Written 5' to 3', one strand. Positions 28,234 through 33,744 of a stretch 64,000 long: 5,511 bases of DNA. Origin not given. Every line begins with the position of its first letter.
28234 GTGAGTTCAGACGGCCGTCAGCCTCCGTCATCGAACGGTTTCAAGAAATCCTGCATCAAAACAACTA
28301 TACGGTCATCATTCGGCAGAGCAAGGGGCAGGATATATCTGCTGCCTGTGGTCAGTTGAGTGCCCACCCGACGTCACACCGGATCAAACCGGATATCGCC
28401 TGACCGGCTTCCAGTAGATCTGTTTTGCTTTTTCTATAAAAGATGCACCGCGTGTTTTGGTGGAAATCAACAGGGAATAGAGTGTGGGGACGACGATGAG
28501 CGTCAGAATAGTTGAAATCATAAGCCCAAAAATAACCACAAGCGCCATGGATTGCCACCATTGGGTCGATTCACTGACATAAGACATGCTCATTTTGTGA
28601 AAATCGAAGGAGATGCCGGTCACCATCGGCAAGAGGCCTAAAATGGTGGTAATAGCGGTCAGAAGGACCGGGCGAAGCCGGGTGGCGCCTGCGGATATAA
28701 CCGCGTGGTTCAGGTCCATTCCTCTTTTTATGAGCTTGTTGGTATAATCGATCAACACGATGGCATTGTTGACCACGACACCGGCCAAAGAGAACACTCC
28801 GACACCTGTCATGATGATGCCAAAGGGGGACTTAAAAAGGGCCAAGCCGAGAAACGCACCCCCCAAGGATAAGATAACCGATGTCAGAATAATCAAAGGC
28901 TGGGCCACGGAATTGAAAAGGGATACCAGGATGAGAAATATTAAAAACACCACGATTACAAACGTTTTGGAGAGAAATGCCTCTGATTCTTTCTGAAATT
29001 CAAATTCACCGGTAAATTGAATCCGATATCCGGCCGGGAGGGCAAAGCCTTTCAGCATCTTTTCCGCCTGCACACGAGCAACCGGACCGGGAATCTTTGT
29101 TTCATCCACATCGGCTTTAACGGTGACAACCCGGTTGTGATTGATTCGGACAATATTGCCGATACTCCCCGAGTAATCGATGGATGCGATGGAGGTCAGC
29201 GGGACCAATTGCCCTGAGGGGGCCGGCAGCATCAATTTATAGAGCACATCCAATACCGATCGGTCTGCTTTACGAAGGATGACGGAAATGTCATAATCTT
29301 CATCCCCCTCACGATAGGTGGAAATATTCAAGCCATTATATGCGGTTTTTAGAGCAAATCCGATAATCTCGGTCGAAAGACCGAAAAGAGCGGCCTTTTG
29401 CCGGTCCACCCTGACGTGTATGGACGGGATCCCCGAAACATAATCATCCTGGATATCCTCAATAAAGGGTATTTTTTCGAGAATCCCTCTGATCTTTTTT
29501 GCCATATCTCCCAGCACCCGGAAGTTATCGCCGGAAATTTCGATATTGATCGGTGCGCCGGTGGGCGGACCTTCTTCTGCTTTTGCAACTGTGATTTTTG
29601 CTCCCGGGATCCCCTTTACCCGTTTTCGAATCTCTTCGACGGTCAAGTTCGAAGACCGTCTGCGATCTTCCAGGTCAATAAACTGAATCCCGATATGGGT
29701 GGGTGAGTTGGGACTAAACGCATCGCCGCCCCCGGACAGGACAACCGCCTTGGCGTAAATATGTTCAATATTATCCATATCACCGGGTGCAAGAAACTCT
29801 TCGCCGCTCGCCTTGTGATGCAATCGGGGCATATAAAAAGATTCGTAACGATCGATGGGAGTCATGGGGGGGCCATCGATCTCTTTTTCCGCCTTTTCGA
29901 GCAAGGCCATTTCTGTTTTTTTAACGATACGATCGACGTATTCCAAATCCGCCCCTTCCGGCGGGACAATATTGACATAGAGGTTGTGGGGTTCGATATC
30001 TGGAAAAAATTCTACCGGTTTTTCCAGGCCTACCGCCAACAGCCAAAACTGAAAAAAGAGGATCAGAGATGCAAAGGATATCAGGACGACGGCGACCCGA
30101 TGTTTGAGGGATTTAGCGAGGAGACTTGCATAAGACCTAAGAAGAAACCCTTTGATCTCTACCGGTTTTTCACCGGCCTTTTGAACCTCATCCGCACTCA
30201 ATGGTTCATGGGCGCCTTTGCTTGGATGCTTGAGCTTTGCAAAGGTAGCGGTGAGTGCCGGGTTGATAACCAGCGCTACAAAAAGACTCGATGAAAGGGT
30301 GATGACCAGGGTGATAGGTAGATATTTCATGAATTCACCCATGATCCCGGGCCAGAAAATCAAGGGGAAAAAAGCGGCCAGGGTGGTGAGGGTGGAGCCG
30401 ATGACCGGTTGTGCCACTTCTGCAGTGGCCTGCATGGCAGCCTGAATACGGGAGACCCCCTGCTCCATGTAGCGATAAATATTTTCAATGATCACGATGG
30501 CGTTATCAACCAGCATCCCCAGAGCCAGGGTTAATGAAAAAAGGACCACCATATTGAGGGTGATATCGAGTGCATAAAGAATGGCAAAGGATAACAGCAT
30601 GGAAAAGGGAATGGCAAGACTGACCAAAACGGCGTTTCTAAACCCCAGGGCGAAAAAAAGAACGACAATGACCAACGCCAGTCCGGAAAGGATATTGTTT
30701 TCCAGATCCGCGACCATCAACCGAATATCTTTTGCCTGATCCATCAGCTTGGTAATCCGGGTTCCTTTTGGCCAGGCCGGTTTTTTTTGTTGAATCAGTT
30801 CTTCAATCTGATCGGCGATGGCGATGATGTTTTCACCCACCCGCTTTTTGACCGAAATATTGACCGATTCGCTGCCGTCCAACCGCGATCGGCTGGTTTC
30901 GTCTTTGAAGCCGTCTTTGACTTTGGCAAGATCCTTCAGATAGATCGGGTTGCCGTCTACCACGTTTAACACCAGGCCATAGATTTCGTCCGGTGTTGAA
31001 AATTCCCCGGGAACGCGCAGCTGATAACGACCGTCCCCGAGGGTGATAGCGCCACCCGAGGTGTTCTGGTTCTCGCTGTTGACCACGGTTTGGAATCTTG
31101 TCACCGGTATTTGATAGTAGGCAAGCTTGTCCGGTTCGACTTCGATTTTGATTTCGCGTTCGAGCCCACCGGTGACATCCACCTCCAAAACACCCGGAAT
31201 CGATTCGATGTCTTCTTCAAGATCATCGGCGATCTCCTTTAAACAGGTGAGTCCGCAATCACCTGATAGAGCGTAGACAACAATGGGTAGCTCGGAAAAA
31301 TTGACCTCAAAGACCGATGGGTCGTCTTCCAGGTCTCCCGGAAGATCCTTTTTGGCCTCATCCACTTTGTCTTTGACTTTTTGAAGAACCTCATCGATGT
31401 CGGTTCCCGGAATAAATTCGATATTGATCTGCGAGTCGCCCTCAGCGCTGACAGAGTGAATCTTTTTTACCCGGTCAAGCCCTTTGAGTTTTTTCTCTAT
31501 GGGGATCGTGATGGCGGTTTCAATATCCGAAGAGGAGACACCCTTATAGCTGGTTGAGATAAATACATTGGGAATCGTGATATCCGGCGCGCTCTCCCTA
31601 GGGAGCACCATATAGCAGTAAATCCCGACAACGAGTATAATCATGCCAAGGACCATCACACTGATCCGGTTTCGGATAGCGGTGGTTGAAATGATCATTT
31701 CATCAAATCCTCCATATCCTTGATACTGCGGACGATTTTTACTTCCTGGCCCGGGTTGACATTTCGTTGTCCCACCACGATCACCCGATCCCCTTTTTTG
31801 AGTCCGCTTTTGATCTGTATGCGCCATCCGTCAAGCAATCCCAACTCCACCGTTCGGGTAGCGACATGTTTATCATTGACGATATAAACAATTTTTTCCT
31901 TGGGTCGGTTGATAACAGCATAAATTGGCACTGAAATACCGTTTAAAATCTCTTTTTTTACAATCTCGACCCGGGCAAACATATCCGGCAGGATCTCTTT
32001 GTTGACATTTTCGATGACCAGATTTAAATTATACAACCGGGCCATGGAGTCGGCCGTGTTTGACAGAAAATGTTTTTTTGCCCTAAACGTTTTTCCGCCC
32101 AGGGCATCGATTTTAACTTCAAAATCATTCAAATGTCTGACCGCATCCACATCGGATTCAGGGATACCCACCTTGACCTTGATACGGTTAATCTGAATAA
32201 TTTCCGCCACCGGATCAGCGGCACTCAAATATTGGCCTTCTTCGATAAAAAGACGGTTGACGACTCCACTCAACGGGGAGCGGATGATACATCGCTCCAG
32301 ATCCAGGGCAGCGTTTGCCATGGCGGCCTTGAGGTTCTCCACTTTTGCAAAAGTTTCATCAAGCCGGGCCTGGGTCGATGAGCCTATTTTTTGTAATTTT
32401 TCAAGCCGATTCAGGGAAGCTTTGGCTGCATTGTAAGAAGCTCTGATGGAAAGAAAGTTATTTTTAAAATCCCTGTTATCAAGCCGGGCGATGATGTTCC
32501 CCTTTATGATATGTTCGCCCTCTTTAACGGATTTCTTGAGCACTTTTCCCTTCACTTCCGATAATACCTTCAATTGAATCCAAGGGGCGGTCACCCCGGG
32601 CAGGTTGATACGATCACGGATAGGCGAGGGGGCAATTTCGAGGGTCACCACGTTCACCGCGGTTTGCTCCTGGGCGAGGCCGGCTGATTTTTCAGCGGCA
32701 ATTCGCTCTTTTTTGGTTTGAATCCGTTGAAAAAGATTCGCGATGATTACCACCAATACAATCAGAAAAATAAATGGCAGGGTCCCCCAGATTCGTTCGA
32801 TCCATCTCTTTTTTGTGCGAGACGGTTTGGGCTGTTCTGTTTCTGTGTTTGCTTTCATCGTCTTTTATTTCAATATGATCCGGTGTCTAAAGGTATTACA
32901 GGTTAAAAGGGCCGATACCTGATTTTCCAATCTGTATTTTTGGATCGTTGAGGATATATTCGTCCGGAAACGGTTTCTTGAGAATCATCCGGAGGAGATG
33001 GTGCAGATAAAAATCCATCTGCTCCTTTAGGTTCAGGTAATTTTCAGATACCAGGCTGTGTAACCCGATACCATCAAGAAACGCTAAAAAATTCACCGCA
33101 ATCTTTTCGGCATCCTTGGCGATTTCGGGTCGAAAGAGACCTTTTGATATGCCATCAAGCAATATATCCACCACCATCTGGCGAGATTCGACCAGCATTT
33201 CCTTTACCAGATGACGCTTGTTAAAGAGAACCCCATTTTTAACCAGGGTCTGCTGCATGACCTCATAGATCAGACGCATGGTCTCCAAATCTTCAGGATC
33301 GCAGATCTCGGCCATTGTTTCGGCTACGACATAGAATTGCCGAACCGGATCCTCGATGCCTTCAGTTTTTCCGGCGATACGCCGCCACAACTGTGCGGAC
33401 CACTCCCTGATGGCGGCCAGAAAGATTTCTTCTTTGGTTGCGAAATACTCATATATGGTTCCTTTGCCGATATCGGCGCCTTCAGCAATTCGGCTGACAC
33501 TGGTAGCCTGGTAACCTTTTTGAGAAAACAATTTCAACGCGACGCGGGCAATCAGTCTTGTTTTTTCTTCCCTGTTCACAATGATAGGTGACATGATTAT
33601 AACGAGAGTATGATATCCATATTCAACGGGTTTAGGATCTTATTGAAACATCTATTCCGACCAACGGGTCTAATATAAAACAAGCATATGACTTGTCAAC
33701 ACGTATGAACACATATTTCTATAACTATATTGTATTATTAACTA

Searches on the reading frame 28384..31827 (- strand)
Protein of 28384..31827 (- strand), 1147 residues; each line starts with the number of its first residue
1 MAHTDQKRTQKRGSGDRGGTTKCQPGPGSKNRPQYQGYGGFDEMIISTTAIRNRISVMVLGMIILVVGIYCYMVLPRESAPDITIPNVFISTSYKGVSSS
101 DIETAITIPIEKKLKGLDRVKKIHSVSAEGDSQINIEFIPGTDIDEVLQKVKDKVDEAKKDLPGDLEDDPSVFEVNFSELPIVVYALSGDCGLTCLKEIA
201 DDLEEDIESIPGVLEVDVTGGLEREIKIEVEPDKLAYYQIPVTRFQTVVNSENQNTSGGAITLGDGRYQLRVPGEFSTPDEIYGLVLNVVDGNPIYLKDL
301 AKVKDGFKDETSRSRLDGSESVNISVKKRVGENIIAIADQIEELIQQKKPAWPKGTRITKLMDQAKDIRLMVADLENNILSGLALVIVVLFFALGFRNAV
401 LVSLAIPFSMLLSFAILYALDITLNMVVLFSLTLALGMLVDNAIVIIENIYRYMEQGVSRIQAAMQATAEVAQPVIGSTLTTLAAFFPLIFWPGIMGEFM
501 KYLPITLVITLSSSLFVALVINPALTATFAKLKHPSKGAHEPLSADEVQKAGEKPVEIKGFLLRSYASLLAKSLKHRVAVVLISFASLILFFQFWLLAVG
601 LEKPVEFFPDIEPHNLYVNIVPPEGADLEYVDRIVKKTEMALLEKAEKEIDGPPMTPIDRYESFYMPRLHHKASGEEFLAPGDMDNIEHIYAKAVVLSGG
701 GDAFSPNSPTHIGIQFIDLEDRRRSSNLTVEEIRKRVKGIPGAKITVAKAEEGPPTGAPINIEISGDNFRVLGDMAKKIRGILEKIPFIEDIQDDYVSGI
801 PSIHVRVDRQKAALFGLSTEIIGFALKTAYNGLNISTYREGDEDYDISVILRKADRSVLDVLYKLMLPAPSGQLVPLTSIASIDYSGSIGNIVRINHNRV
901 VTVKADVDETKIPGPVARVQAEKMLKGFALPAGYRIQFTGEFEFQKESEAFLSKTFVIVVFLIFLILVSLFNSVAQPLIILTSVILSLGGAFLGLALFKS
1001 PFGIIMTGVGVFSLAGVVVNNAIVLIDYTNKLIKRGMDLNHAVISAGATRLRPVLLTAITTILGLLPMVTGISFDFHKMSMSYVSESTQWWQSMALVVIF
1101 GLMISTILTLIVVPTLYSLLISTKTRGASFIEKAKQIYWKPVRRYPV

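Call 10: search_protein_families(library=pfam, proteins=[window:28384-31827:-])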
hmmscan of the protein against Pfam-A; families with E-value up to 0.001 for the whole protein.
window:28384-31827:- (1147 aa): 2 families
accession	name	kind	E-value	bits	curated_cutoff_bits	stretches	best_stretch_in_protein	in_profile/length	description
PF00873.25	ACR_tran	-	9.5e-205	682.8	28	2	46-647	1-592/1021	AcrB/AcrD/AcrF family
PF03176.21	MMPL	-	5.8e-12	45.6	20.5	1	338-535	107-310/333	MMPL family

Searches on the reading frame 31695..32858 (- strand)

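Call 10: search_protein_families(library=pfam, proteins=[window:31695-32858:-])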
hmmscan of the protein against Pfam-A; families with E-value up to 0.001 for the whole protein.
window:31695-32858:- (387 aa): 5 families
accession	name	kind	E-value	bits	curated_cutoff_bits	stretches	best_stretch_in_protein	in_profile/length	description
PF16576.10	HlyD_D23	-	2.4e-20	73.2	30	1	97-295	21-214/214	Barrel-sandwich domain of CusB or HlyD membrane-fusion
PF13437.12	HlyD_3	-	4.4e-16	60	22.2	1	192-285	2-96/106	HlyD family secretion protein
PF13533.13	Biotin_lipoyl_2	-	1.3e-05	25.4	29.8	0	192-210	3-21/32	Biotin-lipoyl like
PF00364.28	Biotin_lipoyl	-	0.00037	20.7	22.1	0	191-220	44-73/73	Biotin-requiring enzyme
PF12700.13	HlyD_2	-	0.00079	18.7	25.1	1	197-334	238-367/416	HlyD family secretion protein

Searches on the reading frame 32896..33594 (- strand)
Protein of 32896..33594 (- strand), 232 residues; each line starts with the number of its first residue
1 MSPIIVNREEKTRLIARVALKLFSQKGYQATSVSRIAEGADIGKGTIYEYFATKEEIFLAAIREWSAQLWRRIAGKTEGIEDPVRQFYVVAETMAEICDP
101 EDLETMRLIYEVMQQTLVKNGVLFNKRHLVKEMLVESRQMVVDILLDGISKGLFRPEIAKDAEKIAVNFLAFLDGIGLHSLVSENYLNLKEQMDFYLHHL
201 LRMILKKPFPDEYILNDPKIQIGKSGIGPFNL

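Call 10: search_protein_families(library=pfam, proteins=[window:32896-33594:-])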
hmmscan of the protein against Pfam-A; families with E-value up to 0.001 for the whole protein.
window:32896-33594:- (232 aa): 3 families
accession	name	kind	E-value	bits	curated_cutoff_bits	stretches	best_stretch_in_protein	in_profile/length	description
PF00440.29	TetR_N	-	5.5e-17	61.7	24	1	17-61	3-47/47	Bacterial regulatory proteins, tetR family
PF13977.11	TetR_C_6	-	0.0004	21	27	1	101-201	18-111/115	BetI-type transcriptional repressor, C-terminal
PF17922.6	TetR_C_17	-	0.00071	20.2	26.1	0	126-184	37-93/100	Tetracyclin repressor-like, C-terminal domain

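Call 47: find_encoding_contigs(protein=window:32896-33594:-, flank=10000, max_places=8)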
Protein window:32896-33594:- (232 aa): 3 contigs read that carry it; 2 places shown.
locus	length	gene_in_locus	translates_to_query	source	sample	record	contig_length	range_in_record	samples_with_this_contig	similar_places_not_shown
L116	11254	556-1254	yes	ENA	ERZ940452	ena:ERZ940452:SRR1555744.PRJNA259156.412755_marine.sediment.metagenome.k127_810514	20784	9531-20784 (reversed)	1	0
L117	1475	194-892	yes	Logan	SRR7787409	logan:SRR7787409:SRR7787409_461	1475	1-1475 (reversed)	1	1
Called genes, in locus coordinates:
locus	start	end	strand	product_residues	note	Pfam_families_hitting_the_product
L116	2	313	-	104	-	?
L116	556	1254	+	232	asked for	PF00440:TetR_N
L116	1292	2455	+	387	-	PF25919:BSH_CusB (faint), PF25917:BSH_RND, PF25954:Beta-barrel_RND_2, PF25967:RND-MFP_C (weak), PF25975:CzcB_C (weak), PF25989:YknX_C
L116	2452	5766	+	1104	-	PF00873:ACR_tran, PF03176:MMPL, PF00873:ACR_tran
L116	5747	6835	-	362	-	PF21016:RlmN_N, PF04055:Radical_SAM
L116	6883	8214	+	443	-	PF02881:SRP54_N, PF00448:SRP54, PF02978:SRP_SPB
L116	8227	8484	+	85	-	PF00886:Ribosomal_S16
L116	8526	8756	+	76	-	PF13083:KH_KhpA-B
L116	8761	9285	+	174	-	PF01782:RimM, PF05239:PRC, PF24986:PRC_RimM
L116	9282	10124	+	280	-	PF01746:tRNA_m1G_MT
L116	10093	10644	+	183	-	PF09936:Methyltrn_RNA_4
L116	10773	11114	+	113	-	PF01245:Ribosomal_L19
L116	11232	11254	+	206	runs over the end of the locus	PF01351:RNase_HII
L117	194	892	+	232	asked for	PF00440:TetR_N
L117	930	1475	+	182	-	?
